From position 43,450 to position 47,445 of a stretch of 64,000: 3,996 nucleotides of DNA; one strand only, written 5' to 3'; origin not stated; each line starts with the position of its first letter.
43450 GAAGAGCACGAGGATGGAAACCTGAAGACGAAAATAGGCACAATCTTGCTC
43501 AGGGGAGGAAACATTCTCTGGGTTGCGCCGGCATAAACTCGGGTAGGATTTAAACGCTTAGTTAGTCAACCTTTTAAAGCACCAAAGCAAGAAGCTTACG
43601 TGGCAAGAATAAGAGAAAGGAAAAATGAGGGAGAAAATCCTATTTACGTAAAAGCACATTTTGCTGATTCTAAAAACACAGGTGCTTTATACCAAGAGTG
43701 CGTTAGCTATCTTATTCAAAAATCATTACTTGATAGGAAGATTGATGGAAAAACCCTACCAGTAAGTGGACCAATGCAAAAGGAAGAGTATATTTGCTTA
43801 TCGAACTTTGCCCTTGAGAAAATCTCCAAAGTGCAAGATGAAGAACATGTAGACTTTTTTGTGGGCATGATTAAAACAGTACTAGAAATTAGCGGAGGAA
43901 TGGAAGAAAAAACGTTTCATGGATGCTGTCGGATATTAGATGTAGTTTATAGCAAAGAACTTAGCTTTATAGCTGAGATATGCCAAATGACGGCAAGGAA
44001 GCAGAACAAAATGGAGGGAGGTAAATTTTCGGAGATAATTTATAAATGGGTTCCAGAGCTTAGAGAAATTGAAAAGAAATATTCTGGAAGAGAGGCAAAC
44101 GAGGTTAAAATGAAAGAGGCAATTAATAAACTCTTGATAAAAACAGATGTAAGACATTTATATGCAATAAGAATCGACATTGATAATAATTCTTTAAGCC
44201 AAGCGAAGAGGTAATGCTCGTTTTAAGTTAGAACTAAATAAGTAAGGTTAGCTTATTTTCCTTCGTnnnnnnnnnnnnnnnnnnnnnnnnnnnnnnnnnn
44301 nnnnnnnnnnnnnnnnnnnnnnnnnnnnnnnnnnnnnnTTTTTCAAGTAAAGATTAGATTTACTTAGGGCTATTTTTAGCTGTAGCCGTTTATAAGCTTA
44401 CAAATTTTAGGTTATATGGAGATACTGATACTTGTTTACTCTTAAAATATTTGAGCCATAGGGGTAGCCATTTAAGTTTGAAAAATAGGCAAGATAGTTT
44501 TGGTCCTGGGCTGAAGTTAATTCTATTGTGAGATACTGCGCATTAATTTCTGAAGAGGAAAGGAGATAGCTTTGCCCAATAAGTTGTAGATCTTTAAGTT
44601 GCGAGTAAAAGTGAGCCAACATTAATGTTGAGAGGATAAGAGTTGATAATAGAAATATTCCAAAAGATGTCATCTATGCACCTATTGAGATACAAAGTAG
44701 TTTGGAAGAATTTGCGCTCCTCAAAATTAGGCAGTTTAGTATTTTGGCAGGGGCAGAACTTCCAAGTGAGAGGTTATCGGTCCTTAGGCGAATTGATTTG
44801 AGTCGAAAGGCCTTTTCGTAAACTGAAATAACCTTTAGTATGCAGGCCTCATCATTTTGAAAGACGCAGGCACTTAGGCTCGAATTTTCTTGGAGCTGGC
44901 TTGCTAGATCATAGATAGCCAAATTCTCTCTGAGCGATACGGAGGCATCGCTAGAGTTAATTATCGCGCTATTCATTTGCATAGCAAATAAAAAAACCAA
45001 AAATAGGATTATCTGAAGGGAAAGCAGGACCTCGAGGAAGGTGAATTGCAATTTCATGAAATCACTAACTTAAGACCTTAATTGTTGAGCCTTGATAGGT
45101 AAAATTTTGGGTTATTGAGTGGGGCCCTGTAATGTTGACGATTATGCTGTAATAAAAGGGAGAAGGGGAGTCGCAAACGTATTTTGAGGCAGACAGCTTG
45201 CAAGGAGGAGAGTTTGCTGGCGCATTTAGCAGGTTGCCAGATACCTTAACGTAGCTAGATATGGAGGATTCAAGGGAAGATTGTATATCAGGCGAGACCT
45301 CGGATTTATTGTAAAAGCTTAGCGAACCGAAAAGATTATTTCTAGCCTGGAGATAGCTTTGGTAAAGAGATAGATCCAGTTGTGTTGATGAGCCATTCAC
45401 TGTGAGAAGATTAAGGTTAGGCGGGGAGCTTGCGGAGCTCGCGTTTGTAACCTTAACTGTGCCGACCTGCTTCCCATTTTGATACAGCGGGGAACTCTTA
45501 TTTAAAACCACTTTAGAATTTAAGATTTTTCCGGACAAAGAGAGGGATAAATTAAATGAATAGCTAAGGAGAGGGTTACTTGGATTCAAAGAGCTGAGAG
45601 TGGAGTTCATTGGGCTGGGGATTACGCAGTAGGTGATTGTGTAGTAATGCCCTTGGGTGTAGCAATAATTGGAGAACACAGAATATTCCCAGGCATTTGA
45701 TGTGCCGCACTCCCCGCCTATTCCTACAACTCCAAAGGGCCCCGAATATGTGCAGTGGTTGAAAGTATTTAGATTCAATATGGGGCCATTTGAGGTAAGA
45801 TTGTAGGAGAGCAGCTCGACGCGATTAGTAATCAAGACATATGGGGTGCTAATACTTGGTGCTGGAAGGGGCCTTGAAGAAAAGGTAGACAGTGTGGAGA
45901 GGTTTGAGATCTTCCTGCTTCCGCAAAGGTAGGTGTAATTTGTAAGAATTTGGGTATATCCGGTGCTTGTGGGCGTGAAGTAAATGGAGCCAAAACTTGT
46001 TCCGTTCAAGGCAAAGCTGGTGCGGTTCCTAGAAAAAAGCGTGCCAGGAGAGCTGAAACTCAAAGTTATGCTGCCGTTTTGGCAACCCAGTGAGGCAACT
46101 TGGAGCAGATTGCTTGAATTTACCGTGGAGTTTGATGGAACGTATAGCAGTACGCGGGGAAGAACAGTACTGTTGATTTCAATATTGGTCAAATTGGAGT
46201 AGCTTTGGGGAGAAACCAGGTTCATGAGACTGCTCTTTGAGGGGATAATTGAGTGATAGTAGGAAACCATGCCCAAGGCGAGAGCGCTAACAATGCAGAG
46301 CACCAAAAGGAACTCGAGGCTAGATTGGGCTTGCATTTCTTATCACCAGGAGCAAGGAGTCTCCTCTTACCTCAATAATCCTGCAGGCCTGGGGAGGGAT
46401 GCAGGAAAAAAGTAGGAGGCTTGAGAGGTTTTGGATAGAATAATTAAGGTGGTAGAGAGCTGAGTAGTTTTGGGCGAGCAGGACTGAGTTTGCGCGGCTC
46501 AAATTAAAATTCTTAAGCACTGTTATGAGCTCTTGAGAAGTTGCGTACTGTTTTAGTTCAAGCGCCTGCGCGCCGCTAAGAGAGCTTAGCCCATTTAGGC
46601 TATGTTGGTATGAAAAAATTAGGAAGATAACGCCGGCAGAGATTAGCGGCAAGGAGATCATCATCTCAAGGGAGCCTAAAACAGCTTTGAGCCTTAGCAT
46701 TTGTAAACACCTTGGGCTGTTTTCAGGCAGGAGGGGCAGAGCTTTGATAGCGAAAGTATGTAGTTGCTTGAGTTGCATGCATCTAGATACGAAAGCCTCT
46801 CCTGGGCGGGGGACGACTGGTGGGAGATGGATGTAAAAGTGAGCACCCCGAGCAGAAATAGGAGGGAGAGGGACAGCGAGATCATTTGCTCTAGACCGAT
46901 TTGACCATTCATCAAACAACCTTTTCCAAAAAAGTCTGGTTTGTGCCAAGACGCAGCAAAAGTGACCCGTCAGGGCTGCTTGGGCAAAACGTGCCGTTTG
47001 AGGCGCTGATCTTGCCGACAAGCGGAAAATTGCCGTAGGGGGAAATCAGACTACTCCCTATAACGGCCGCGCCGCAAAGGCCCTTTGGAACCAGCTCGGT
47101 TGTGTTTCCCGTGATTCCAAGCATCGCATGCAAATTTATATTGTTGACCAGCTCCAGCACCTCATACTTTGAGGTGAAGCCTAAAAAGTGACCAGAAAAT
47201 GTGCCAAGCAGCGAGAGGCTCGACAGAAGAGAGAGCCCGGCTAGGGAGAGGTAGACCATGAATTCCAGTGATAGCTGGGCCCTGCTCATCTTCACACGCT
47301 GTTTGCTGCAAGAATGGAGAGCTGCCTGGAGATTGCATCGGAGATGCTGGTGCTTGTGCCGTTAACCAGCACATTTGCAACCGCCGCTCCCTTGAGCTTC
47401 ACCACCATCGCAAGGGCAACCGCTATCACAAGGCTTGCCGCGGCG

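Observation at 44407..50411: Compact 10-gene type IV filament (Tad/Epd-like) operon: ATPase, two half-size platform proteins and six or seven pilin-like genes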

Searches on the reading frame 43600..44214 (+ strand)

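Call 7: search_protein_families(library=pfam, proteins=[window:43600-44214:+], max_evalue=0.01)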
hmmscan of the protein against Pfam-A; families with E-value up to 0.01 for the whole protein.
window:43600-44214:+ (204 aa): 1 family
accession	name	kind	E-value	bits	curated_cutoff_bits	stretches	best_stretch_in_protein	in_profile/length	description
PF18456.6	CmlA_N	-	0.0017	18.1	25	1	122-178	41-98/232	Diiron non-heme beta-hydroxylase N-terminal domain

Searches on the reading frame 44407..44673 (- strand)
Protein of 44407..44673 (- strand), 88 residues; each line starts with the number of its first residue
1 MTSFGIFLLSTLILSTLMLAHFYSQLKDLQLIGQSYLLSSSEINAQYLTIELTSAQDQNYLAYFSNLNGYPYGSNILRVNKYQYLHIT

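Call 3: search_protein_families(library=pfam, proteins=[window:44407-44673:-], max_evalue=1)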
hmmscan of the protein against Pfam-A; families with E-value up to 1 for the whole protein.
window:44407-44673:- (88 aa): 0 families

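Call 4: search_protein_families(library=ncbifam, proteins=[window:44407-44673:-], max_evalue=1)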
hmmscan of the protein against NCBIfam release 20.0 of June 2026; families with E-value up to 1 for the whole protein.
window:44407-44673:- (88 aa): 0 families

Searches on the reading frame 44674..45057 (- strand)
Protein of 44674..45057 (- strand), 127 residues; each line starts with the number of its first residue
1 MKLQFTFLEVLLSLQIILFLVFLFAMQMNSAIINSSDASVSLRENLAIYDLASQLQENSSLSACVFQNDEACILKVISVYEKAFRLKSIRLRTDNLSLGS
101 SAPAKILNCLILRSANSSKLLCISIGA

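Call 3: search_protein_families(library=pfam, proteins=[window:44674-45057:-], max_evalue=1)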
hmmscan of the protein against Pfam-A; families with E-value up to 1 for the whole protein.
window:44674-45057:- (127 aa): 0 families

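Call 4: search_protein_families(library=ncbifam, proteins=[window:44674-45057:-], max_evalue=1)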
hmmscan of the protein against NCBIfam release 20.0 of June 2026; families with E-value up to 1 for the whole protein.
window:44674-45057:- (127 aa): 2 families
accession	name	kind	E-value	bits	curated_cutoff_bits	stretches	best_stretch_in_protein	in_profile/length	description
NF041002.1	pilin_ComGF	equivalog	0.0071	16.6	80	1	5-60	4-61/139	competence type IV pilus minor pilin ComGF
NF041013.1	T4P_ComGE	equivalog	0.11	12.6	49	1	5-29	6-30/83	competence type IV pilus minor pilin ComGE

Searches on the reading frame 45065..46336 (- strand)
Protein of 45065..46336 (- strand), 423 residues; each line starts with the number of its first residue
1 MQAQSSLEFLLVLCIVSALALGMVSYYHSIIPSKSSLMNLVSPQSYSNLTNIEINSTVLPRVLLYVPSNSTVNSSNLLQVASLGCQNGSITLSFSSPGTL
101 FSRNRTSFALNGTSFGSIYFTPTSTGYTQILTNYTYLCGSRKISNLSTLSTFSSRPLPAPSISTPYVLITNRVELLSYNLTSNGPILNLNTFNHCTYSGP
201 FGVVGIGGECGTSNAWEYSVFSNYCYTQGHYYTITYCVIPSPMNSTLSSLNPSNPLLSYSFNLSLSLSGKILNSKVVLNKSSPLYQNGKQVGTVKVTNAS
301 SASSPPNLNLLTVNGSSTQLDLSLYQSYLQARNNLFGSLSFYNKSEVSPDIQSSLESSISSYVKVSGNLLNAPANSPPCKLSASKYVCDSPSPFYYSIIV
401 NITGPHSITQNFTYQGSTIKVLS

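Call 3: search_protein_families(library=pfam, proteins=[window:45065-46336:-], max_evalue=1)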
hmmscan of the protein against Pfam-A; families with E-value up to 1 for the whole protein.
window:45065-46336:- (423 aa): 0 families

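Call 4: search_protein_families(library=ncbifam, proteins=[window:45065-46336:-], max_evalue=1)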
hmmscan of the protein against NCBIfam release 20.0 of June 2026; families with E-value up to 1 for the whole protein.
window:45065-46336:- (423 aa): 0 families

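Call 46: find_homologous_proteins(query=window:45065-46336:-)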
Query window:45065-46336:- (423 aa): 5 proteins with E <= 0.001 among 8000 candidates.
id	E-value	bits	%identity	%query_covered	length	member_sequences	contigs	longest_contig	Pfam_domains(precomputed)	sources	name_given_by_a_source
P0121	1.4e-263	892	100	100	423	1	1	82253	-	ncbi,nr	ncbi:MAG: hypothetical protein KGH53_00820 [Candidatus Micrarchaeota archaeon]|nr:hypothetical prote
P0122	2.0e-112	394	49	100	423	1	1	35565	-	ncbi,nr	ncbi:MAG: hypothetical protein KGH71_02855 [Candidatus Micrarchaeota archaeon]|nr:hypothetical prote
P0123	1.5e-111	391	49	100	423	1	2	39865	-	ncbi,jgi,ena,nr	ncbi:MAG TPA: hypothetical protein VNF06_01210 [Candidatus Aquilonibacter sp.]|nr:hypothetical prote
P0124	1.2e-84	303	39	100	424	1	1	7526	-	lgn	-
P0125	5.5e-77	278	38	100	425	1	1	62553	-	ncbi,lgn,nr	ncbi:MAG: hypothetical protein KGH65_01720 [Candidatus Micrarchaeota archaeon]|nr:hypothetical prote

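Call 67: predict_structure(alignment_id=A5)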
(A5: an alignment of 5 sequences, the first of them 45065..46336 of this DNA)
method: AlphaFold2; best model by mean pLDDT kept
length: 423 residues; sequences in the alignment: 5
mean_pLDDT: 47.5   pTM: 0.29
mean pLDDT of the five models: 47.5, 44.6, 41.8, 39.7, 38.7
residues with pLDDT >= 90: 0; 70-90: 61; 50-70: 121; < 50: 241
segments of 3 or more residues with pLDDT < 50: 1-5, 20-58, 156-164, 170-274, 302-322, 337-351, 369-377, 379-394, 405-407, 409-423
pLDDT, mean of each block of 10 residues (from residue 1): 51 63 42 34 28 36 63 68 75 84 78 70 74 83 78 51 48 35 27 24 31 32 25 26 23 24 29 48 56 60 40 29 51 49 37 53 55 44 41 51 51 36 25
secondary structure, 60 per line:
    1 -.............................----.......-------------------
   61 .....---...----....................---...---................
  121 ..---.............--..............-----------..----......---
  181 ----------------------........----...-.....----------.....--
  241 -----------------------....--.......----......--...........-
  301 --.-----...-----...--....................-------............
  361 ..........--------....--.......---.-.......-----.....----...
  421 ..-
elements in order: H2-30 H35-41 E61-65 E69-71 E76-95 E99-101 E105-122 E126-138 E141-154 E172-177 H203-210 E219-223 E234-238 E264-267 E270-276 E281-286 E289-299 E309-311 E317-319 H322-341 H349-370 E379-382 E385-391 E397-403 E409-413 E418-422

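Call 68: search_protein_representatives(alignment_id=A5)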
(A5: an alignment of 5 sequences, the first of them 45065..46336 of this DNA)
Query: 5 sequences, 424 profile positions. Proteins with E-value up to 0.001 (for the whole library): 157; up to 1e-10: 147; up to 1e-30: 91. The best 150 are listed.
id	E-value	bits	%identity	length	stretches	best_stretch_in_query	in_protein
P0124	2.0e-203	692.4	-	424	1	1-424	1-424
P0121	9.8e-198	673.7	-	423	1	1-423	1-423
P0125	2.5e-195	665.8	-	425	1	1-424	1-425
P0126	1.7e-98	346.7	-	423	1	1-421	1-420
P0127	7.5e-95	334.7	-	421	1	1-421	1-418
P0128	1.6e-93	330.3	-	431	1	1-421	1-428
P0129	1.2e-92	327.5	-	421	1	1-421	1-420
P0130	1.4e-91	324.0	-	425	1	2-421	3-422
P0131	2.9e-91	322.9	-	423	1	3-421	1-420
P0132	6.5e-90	318.4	-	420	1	1-420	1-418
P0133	8.9e-90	318.0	-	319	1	1-317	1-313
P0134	4.9e-89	315.6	-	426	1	1-422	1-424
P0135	4.9e-88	312.3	-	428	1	2-421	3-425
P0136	3.4e-86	306.2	-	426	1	1-424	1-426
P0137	1.1e-84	301.2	-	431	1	2-422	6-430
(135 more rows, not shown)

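Call 79: predict_structure(alignment_id=A7)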
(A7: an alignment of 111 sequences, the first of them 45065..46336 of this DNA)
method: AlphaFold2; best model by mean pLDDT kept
length: 423 residues; sequences in the alignment: 111
mean_pLDDT: 91.6   pTM: 0.72
mean pLDDT of the five models: 91.6, 91.3, 91.3, 91.2, 90.7
residues with pLDDT >= 90: 334; 70-90: 58; 50-70: 17; < 50: 14
segments of 3 or more residues with pLDDT < 50: 42-55
pLDDT, mean of each block of 10 residues (from residue 1): 83 96 91 63 45 57 96 94 92 96 92 91 97 95 96 82 86 96 97 97 97 98 95 98 97 96 95 95 98 97 91 95 96 98 98 98 98 91 94 95 92 95 93
secondary structure, 60 per line:
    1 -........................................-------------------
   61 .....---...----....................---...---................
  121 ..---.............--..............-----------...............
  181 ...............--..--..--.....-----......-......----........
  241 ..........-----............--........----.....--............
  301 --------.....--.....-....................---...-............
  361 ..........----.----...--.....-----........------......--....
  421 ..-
elements in order: H2-41 E61-65 E69-71 E76-95 E99-101 E105-122 E126-138 E141-154 E166-195 H206-210 E216-221 H223-228 E233-250 E256-267 E270-277 E282-286 E289-300 E309-313 E316-320 H322-341 E345-347 H349-370 E380-382 E385-389 E395-402 E409-414 E417-422

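Call 86: fold_search(model_id=the predicted structure, library=pdb)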
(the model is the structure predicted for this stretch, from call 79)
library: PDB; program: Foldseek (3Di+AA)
matches with E <= 10: 1959; with E <= 0.001: 67
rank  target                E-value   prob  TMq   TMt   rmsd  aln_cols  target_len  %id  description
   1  9sv8_C                2.5e-05  1.00  0.21  0.26  23.2       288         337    8  Herpes simplex virus 2 delta28-73 glycoprotein C ectodomain in complex with C3b (released 2025-12-10)
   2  9fxb_C                8.0e-05  1.00  0.18  0.35  24.3       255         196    8  Cryo-EM structure of the type 1 pilus assembly platform as part of the FimI-bound chaperone-usher pilus complex (FimDH (released 2025-06-04)
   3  9fh8_H                1.2e-04  1.00  0.18  0.25  22.6       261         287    9  Crystal structure of the SPD-2 domain of Apis dorsata CEP192 (released 2025-03-26)
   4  7akk_E                1.4e-04  0.99  0.19  0.16  23.6       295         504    8  Structure of a complement factor-receptor complex (released 2022-04-13)
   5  5jpm_B                3.0e-04  1.00  0.20  0.12  26.1       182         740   12  Structure of the complex of human complement C4 with MASP-2 rebuilt using iMDFF (released 2016-08-10)
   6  2xfb_A                3.2e-04  0.69  0.12  0.12  27.4       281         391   11  CHIKUNGUNYA E1 E2 ENVELOPE GLYCOPROTEINS FITTED IN SINDBIS VIRUS cryo- EM MAP (released 2010-11-24)
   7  9i42_B                3.3e-04  0.84  0.13  0.22  27.7       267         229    9  Structure of anti-EV71 human monoclonal antibody 16-2-2D Fab (released 2026-02-04)
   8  7um3_I                3.5e-04  0.99  0.17  0.30  27.5       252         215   11  Crystal structure of a Fab in complex with a peptide derived from the LAG-3 D1 domain loop insertion (released 2022-09-07)
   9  3thm_H                3.7e-04  0.90  0.15  0.24  28.5       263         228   11  Crystal structure of Fas receptor extracellular domain in complex with Fab EP6b_B01 (released 2012-05-09)
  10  4fqp_A                3.7e-04  0.69  0.14  0.18  33.6       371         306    8  Crystal structure of human Nectin-like 5 full ectodomain (D1-D3) (released 2012-08-22)
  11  9maz_H                4.1e-04  0.94  0.16  0.26  26.2       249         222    9  Helical Reconstruction of DENV2 US/BID-V594/2006 tubular particles bound with J9 fab (released 2026-04-01)
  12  4xwo_I                4.4e-04  0.96  0.15  0.26  27.7       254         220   12  Structure of Get3 bound to the transmembrane domain of Sec22 (released 2015-03-25)
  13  4tnv_F                4.6e-04  0.90  0.15  0.24  26.1       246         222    9  C. elegans glutamate-gated chloride channel (GluCl) in complex with Fab in a non-conducting conformation (released 2014-08-13)
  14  4nm4_I                4.8e-04  0.87  0.14  0.24  28.1       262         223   11  Crystal structure of broadly neutralizing antibody CR8043 (released 2013-12-25)
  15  6tkf_HHH              4.8e-04  0.77  0.13  0.22  27.7       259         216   11  ChiLob 7/4 H2 HC-C225S KappaLC-C214S F(ab')2 (released 2021-06-09)
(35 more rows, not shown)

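Call 88: find_encoding_contigs(protein=P0121, flank=10000, max_places=2)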
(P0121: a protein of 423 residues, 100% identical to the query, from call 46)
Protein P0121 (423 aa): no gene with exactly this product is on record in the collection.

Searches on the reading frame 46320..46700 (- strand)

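Call 3: search_protein_families(library=pfam, proteins=[window:46320-46700:-], max_evalue=1)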
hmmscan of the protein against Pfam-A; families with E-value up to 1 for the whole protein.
window:46320-46700:- (126 aa): 1 family
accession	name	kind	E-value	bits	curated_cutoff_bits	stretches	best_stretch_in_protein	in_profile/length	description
PF00667.26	FAD_binding_1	-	0.1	12.6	32.3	1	32-91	129-188/222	FAD binding domain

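Call 4: search_protein_families(library=ncbifam, proteins=[window:46320-46700:-], max_evalue=1)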
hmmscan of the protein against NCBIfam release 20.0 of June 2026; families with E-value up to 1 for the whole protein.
window:46320-46700:- (126 aa): 2 families
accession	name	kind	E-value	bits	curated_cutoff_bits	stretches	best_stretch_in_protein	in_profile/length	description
TIGR02733.1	desat_CrtD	equivalog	0.031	12.9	549.7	1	47-97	193-239/492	C-3',4' desaturase CrtD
NF047949.1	CcmD_like_Wolb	equivalog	0.091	12.3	45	1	14-41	10-37/45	CcmD-like small membrane protein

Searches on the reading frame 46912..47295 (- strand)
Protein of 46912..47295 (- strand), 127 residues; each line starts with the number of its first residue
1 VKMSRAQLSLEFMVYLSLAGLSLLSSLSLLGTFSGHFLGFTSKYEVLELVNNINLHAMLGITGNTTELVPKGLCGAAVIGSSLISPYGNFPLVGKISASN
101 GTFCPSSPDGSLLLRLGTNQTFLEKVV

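Call 3: search_protein_families(library=pfam, proteins=[window:46912-47295:-], max_evalue=1)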
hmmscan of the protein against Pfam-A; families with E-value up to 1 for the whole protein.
window:46912-47295:- (127 aa): 0 families

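Call 4: search_protein_families(library=ncbifam, proteins=[window:46912-47295:-], max_evalue=1)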
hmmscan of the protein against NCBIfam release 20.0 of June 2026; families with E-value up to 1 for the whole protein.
window:46912-47295:- (127 aa): 0 families
